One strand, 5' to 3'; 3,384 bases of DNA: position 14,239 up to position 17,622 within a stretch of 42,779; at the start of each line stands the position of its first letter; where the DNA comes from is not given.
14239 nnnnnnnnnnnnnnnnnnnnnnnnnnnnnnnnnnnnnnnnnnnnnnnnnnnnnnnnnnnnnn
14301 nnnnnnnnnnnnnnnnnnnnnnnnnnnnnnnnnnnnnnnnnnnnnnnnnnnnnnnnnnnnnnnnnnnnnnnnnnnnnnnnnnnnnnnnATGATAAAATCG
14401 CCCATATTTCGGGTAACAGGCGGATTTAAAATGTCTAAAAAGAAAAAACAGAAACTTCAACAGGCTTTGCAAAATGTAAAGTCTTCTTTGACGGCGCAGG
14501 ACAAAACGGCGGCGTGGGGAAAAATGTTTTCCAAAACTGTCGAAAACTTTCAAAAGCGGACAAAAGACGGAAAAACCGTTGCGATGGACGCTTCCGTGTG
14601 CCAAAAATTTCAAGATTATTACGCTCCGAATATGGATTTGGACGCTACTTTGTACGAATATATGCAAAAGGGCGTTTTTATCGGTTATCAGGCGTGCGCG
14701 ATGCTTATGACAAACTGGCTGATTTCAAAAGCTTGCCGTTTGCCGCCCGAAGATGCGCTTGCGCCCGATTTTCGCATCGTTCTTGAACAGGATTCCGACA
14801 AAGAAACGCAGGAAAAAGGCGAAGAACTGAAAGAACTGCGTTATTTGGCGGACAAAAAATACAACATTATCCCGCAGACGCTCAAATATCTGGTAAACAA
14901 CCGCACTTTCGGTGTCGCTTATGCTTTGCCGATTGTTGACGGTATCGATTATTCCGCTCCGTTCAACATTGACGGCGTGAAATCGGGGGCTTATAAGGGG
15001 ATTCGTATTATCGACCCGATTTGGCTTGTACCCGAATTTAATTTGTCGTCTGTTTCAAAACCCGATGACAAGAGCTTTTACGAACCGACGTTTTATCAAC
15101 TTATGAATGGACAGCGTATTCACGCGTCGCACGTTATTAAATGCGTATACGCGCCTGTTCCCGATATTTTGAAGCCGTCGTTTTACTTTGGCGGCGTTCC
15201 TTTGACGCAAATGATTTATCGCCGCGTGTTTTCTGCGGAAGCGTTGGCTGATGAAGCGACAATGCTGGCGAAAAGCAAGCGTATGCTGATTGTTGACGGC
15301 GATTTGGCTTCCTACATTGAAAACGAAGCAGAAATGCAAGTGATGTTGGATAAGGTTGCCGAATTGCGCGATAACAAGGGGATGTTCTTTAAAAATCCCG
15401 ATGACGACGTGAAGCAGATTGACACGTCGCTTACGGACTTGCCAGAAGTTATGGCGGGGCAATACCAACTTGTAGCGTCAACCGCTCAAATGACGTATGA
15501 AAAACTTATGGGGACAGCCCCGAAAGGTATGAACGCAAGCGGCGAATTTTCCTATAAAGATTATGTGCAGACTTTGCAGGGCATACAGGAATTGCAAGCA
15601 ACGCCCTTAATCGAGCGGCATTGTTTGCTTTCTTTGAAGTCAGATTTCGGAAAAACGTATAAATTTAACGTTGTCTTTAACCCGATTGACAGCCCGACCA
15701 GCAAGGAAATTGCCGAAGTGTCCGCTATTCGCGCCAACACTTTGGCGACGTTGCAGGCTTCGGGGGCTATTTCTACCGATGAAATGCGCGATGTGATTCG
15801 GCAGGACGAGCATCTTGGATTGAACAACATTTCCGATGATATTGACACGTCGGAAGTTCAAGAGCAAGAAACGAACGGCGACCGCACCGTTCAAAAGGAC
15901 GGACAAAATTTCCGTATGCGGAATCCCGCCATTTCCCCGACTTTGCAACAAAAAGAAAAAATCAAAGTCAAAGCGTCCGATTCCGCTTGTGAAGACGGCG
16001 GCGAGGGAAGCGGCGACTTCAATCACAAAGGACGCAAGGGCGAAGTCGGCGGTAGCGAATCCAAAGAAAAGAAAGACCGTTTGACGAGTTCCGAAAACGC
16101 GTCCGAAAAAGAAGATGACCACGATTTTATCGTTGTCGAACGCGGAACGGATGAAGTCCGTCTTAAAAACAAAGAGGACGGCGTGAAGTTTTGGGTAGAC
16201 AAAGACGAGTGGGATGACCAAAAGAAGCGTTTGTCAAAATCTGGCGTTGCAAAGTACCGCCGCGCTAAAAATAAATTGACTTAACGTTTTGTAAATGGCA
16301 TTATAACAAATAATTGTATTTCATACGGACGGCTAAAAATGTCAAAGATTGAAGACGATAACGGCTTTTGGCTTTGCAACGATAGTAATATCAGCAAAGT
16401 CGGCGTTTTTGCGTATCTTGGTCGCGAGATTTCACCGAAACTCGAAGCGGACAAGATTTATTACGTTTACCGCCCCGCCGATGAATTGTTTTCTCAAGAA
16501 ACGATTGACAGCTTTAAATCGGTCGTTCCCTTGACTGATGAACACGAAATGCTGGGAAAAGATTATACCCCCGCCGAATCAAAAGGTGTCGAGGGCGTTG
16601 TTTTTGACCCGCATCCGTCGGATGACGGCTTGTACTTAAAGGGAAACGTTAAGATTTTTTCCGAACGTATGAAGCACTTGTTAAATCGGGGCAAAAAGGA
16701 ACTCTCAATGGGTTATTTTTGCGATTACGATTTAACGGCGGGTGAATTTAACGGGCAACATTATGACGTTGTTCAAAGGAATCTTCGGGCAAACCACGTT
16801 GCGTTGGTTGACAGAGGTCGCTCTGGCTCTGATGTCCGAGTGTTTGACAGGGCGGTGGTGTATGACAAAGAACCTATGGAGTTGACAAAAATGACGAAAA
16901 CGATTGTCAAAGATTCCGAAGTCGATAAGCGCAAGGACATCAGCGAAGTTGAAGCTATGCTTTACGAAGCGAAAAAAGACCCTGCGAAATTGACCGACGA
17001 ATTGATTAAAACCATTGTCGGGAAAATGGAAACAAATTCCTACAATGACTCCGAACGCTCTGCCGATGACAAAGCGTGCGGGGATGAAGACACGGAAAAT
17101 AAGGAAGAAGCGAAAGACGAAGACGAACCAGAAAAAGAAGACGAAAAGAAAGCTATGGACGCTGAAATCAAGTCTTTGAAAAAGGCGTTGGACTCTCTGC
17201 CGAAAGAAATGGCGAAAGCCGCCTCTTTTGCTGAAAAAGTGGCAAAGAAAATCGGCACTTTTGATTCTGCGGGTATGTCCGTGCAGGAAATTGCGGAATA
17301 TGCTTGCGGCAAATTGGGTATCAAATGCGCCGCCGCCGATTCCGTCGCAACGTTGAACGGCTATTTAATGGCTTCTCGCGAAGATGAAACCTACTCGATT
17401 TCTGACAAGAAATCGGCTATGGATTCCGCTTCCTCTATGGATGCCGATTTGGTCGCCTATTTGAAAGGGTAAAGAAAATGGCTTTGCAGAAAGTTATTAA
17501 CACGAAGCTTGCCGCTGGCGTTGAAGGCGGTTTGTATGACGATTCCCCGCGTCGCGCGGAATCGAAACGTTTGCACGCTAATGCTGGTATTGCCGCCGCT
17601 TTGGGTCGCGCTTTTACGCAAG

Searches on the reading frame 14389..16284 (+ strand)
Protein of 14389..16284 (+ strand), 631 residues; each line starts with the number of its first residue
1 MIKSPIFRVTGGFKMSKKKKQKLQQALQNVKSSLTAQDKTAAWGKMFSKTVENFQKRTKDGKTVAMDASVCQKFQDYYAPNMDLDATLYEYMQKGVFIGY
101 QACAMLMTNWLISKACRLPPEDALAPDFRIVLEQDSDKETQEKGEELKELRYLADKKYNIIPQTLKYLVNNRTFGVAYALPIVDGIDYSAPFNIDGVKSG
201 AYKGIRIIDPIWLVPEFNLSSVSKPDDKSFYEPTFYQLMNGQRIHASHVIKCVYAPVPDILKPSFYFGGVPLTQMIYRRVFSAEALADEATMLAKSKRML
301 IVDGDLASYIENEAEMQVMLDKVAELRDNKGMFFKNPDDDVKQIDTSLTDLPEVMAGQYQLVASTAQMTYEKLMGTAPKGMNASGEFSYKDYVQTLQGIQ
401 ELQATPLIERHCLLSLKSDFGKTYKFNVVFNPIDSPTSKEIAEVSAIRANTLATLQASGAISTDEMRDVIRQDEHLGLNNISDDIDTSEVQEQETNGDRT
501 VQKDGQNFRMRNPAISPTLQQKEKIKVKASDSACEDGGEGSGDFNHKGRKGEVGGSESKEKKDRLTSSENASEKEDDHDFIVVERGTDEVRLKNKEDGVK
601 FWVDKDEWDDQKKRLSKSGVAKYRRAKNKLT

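Call 38: search_protein_families(library=phrogs, proteins=[window:14389-16284:+], max_evalue=0.00001)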
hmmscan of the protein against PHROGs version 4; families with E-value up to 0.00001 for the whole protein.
window:14389-16284:+ (631 aa): 5 families
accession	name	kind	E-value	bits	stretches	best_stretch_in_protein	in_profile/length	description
phrog_4660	-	head and packaging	4.1e-95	320.8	1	53-496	70-502/765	minor head protein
phrog_146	-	head and packaging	1e-74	253.5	1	13-624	2-572/587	portal protein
phrog_15528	-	head and packaging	1.3e-25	91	1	76-501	41-481/794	portal protein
phrog_30637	-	unknown function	2.5e-17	63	1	241-550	2-313/1119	-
phrog_12751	-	unknown function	7.2e-12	46.1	1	310-506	53-256/283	-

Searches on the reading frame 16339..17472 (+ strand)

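Call 38: search_protein_families(library=phrogs, proteins=[window:16339-17472:+], max_evalue=0.00001)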
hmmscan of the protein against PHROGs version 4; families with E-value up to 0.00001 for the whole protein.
window:16339-17472:+ (377 aa): 7 families
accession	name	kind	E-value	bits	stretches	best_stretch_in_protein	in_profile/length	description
phrog_3778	-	head and packaging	9.6e-87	293.2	2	3-211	159-378/593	head maturation protease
phrog_530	-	head and packaging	7.6e-49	167.9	1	4-360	34-352/390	head maturation protease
phrog_2229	-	head and packaging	2.4e-37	130.3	2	6-188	19-200/428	head maturation protease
phrog_12864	-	head and packaging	1.1e-36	128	1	3-234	40-258/468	head maturation protease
phrog_30637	-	unknown function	2e-20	73.3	1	6-306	742-1054/1119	-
phrog_1961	-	unknown function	2.7e-20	73.9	1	8-310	18-305/417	-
phrog_16985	-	unknown function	9.8e-20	72.1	1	7-269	17-260/436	-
